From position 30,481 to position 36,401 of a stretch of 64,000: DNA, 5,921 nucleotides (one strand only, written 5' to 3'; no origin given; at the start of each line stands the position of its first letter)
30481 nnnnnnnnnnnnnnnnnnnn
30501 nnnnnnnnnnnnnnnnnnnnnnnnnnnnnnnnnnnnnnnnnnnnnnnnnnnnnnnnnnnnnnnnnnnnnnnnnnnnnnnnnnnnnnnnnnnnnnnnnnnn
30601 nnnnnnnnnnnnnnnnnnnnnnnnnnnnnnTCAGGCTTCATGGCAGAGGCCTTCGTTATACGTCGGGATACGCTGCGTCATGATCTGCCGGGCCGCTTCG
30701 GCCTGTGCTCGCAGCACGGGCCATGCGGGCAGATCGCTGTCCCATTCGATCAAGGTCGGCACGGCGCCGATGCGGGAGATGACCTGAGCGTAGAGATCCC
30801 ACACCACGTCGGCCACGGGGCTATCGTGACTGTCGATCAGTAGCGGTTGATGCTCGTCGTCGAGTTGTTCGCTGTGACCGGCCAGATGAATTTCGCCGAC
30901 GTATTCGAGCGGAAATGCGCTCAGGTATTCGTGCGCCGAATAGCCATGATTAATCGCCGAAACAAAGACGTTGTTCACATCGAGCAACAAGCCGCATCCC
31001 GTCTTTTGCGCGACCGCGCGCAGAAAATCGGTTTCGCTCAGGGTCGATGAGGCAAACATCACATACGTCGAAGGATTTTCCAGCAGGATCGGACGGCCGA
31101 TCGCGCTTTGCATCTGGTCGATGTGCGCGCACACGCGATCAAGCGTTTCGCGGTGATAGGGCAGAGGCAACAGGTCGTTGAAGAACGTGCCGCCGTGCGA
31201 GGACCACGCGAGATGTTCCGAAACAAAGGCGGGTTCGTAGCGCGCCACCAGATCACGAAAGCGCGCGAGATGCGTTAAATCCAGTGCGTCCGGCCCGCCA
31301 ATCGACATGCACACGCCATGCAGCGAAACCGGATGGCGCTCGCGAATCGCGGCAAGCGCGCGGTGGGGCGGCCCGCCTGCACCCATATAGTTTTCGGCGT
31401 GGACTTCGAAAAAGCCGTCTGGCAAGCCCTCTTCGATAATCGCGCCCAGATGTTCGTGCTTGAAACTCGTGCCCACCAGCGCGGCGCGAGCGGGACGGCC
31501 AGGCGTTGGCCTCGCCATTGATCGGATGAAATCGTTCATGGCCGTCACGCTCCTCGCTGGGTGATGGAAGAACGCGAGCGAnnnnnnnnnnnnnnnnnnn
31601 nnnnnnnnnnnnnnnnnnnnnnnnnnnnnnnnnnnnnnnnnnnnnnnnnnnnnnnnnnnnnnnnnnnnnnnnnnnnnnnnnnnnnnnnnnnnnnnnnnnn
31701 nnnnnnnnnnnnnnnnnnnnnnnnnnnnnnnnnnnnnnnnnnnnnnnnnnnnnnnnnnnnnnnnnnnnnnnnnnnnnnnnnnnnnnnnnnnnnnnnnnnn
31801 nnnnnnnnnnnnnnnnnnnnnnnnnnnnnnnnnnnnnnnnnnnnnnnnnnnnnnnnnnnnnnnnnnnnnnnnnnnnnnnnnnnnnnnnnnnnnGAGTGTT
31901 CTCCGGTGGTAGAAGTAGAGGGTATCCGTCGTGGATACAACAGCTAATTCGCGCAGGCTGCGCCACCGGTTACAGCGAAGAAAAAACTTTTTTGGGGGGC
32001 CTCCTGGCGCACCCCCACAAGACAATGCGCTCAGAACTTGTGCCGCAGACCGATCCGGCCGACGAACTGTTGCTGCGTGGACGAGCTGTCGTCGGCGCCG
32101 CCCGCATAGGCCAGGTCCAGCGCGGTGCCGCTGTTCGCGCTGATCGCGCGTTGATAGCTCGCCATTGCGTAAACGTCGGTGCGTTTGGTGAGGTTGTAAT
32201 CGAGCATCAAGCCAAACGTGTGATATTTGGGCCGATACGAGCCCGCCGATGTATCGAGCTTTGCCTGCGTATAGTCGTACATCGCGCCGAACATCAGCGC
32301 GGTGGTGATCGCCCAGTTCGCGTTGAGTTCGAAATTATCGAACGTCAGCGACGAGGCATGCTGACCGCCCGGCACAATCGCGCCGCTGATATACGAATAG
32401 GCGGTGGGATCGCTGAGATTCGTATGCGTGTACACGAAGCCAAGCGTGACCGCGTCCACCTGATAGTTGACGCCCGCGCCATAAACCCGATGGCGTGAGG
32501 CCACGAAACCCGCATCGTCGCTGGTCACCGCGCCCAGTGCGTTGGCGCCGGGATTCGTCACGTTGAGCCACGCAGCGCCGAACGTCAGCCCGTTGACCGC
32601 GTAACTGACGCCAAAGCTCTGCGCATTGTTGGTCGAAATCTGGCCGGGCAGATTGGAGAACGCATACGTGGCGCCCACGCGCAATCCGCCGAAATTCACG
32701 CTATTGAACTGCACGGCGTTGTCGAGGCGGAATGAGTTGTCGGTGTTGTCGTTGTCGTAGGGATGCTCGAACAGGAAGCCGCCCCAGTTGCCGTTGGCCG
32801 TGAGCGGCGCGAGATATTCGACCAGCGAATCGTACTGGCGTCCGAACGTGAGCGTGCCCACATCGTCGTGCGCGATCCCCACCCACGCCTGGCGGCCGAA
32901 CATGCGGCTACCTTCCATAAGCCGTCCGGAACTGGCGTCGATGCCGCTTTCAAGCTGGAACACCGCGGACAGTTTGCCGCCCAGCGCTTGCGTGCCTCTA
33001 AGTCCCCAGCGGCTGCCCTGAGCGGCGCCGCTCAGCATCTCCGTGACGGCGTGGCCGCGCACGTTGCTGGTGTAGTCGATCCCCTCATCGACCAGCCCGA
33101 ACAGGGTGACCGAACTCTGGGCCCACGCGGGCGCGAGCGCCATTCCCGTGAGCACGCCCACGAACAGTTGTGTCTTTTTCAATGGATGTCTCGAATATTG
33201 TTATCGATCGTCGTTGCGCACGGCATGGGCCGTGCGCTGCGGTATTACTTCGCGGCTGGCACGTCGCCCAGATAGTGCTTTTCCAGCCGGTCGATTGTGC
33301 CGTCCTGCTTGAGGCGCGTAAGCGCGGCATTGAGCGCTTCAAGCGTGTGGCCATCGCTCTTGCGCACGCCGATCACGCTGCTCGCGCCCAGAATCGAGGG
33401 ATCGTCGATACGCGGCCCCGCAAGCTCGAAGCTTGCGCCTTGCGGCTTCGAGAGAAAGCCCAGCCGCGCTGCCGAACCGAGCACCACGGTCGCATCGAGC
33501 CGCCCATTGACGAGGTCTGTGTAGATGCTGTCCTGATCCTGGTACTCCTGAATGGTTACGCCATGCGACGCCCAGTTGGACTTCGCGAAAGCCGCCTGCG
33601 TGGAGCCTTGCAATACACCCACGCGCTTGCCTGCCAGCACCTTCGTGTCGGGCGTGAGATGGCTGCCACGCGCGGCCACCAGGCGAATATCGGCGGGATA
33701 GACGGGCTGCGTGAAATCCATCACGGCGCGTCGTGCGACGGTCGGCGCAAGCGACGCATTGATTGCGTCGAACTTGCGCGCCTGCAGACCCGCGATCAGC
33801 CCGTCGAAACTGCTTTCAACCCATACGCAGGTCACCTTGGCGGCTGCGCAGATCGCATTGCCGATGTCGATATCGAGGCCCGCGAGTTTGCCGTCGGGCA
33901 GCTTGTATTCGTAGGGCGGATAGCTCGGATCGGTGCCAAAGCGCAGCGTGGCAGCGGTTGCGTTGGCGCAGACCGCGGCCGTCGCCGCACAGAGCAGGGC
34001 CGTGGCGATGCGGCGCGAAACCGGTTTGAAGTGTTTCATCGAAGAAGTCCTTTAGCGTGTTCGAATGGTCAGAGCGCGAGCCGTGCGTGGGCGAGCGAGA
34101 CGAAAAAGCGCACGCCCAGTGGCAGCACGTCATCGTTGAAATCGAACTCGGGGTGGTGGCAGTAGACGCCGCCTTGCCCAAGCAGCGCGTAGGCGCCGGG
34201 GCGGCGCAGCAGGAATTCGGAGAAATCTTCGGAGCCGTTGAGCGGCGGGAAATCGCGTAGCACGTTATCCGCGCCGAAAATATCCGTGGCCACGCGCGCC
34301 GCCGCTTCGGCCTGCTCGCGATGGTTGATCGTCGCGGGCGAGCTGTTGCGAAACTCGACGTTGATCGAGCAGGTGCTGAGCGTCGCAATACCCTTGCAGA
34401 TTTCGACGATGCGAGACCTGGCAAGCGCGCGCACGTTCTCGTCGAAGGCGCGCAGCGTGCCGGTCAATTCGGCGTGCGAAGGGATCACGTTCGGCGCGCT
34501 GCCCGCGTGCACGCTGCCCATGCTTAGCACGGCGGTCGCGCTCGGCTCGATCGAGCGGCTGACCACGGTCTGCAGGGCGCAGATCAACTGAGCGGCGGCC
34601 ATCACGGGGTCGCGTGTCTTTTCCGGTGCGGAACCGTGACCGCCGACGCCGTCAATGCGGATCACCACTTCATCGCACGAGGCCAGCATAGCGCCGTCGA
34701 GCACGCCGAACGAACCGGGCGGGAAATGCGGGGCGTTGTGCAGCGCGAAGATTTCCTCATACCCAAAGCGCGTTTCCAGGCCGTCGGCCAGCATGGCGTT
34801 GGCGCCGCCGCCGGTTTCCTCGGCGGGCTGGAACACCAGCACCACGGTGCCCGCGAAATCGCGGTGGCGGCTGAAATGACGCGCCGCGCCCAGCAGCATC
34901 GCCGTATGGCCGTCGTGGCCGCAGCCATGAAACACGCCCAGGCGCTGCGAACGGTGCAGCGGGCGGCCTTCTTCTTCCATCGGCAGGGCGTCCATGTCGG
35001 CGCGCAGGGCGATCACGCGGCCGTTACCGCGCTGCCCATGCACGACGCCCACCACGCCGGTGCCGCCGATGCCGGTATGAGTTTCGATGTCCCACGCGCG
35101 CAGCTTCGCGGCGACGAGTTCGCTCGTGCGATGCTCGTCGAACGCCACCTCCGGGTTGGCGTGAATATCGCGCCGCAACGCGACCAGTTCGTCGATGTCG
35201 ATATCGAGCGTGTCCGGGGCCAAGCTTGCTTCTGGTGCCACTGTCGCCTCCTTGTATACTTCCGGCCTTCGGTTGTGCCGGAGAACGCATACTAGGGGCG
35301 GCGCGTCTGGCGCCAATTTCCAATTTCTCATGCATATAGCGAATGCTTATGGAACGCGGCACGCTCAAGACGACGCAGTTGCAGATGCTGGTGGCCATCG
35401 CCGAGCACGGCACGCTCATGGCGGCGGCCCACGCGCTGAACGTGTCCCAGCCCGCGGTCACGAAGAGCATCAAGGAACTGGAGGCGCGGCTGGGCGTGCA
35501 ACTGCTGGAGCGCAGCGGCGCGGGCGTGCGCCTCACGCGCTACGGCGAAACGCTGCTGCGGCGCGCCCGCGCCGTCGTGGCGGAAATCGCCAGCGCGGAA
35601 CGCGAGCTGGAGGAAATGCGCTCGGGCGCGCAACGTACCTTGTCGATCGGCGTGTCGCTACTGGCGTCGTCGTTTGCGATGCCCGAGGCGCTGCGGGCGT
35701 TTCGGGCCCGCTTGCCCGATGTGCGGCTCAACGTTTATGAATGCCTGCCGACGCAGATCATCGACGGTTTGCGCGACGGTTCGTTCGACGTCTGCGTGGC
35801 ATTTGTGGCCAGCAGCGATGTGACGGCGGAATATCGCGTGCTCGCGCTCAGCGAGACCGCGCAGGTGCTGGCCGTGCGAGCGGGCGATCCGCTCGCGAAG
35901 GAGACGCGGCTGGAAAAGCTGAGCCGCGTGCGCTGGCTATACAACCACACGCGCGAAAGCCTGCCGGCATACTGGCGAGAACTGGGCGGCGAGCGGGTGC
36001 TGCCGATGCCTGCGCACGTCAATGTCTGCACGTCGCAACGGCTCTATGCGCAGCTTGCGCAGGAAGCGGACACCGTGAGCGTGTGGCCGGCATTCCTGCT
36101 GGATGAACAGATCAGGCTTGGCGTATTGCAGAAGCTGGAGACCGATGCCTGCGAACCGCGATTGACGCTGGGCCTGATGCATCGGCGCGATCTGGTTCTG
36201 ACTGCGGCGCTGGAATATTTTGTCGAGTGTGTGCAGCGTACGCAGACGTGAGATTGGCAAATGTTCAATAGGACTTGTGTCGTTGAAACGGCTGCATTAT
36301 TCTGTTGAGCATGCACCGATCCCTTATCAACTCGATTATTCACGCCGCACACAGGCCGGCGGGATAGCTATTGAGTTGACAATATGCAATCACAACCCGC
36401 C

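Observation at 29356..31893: Bufferin-type RiPP operon: DUF2282 precursor + DUF692 (MNIO) + DUF2063 + DoxX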

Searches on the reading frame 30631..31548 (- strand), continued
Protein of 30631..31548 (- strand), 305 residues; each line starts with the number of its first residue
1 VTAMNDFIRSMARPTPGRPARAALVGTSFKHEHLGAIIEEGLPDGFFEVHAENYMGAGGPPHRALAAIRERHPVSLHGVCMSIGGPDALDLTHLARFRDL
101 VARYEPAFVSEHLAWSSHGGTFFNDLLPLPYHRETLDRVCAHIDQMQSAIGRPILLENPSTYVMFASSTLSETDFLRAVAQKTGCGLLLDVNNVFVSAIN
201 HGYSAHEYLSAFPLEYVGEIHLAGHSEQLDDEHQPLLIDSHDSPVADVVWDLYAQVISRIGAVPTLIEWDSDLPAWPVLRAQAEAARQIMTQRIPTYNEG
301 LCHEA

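Call 79: get_annotated_region(hit=H90, flank=5000)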
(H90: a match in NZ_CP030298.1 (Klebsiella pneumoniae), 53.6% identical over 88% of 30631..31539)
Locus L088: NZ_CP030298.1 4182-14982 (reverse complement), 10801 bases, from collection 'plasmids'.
description: Klebsiella pneumoniae strain 309074 plasmid p309074-2, complete sequence
organism: Klebsiella pneumoniae (NCBI taxid 573)
taxonomy: Bacteria; Pseudomonadota; Gammaproteobacteria; Enterobacterales; Enterobacteriaceae; Klebsiella; Klebsiella pneumoniae
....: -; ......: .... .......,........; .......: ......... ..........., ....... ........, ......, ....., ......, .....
typing (MOB-suite, as given by PLSDB): conjugative; replicon IncFIA,IncFII; relaxase MOBF; mating-pair formation MPF_F
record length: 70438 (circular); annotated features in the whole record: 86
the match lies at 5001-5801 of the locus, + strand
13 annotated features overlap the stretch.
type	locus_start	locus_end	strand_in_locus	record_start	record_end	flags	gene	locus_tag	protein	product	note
CDS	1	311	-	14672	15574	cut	-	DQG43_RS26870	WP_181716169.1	DUF1281 domain-containing protein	-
CDS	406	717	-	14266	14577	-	-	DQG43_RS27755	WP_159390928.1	hypothetical protein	-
CDS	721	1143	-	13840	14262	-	-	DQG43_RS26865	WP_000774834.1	plasmid partitioning/stability family protein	-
CDS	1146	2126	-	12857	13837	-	-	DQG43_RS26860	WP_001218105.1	plasmid segregation protein ParM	GO:0030541 - plasmid partitioning [Evidence IEA]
CDS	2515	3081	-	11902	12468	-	-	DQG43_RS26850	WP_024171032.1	hypothetical protein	-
CDS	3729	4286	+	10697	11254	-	-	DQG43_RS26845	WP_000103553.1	TetR/AcrR family transcriptional regulator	GO:0006355 - regulation of DNA-templated transcription [Evidence IEA]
CDS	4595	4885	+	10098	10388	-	-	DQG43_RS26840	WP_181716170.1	DUF2282 domain-containing protein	-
CDS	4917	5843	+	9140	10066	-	-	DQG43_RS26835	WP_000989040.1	DUF692 domain-containing protein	-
CDS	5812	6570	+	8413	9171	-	-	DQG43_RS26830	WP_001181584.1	DNA-binding domain-containing protein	-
CDS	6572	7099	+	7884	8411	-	-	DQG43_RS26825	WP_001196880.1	DoxX family protein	-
CDS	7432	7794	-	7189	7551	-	-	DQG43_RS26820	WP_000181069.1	hypothetical protein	-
CDS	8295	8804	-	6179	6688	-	def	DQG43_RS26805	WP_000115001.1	peptide deformylase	GO:0036211 - protein modification process [Evidence IEA]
CDS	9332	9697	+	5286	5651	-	-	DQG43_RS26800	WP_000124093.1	hypothetical protein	-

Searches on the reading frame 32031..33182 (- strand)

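Call 16: search_protein_families(library=pfam, proteins=[window:32031-33182:-], max_evalue=0.00001)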
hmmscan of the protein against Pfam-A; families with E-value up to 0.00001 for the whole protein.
window:32031-33182:- (383 aa): 2 families
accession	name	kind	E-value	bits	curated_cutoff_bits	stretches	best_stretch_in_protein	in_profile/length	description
PF13609.12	Porin_4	-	2.9e-42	146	27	1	17-345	10-306/310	Gram-negative porin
PF00267.27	Porin_1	-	1.1e-12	48.5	23.7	1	51-344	25-311/337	Gram-negative porin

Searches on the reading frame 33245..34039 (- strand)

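Call 16: search_protein_families(library=pfam, proteins=[window:33245-34039:-], max_evalue=0.00001)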
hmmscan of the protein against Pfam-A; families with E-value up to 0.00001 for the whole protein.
window:33245-34039:- (264 aa): 1 family
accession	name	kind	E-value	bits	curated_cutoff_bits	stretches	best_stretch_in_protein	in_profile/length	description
PF00497.25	SBP_bac_3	-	1.9e-33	115.4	26.4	1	32-258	1-131/132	Bacterial extracellular solute-binding proteins, family 3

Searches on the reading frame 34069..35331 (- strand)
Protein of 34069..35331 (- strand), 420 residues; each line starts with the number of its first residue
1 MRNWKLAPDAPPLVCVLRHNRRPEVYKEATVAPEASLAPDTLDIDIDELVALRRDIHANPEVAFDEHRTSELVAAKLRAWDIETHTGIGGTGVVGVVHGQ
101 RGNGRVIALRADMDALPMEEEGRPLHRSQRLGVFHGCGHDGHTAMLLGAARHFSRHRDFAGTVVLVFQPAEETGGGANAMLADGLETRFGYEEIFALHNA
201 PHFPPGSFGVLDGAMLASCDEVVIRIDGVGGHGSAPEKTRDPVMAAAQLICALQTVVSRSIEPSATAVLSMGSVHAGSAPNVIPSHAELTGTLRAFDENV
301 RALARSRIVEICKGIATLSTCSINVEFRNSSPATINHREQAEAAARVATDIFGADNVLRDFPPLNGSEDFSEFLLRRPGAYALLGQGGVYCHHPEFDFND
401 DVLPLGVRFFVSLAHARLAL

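Call 16: search_protein_families(library=pfam, proteins=[window:34069-35331:-], max_evalue=0.00001)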
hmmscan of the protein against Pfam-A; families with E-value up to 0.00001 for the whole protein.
window:34069-35331:- (420 aa): 2 families
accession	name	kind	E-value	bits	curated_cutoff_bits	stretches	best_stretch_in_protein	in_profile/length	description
PF01546.33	Peptidase_M20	-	2.3e-39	135.9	24.6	1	108-414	1-204/206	Peptidase family M20/M25/M40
PF07687.19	M20_dimer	-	3.3e-11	43.5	21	1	222-313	9-100/107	Peptidase dimerisation domain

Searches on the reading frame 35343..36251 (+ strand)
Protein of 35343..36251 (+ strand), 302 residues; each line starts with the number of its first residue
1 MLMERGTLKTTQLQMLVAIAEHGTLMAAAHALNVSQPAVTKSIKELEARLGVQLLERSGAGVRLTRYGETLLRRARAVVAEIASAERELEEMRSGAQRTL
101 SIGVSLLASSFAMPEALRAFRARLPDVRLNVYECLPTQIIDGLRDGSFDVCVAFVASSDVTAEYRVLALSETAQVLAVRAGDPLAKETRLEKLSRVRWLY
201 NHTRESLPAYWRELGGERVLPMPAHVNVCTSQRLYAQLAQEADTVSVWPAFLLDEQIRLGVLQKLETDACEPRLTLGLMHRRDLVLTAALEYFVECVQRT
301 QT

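Call 16: search_protein_families(library=pfam, proteins=[window:35343-36251:+], max_evalue=0.00001)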
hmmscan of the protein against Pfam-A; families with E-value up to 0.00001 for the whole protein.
window:35343-36251:+ (302 aa): 2 families
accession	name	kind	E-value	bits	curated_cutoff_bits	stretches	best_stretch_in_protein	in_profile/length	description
PF03466.25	LysR_substrate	-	7.9e-25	87.9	28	1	94-299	2-206/209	LysR substrate binding domain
PF00126.33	HTH_1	-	1.1e-21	76.9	26.6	1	11-69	2-60/60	Bacterial regulatory helix-turn-helix protein, lysR family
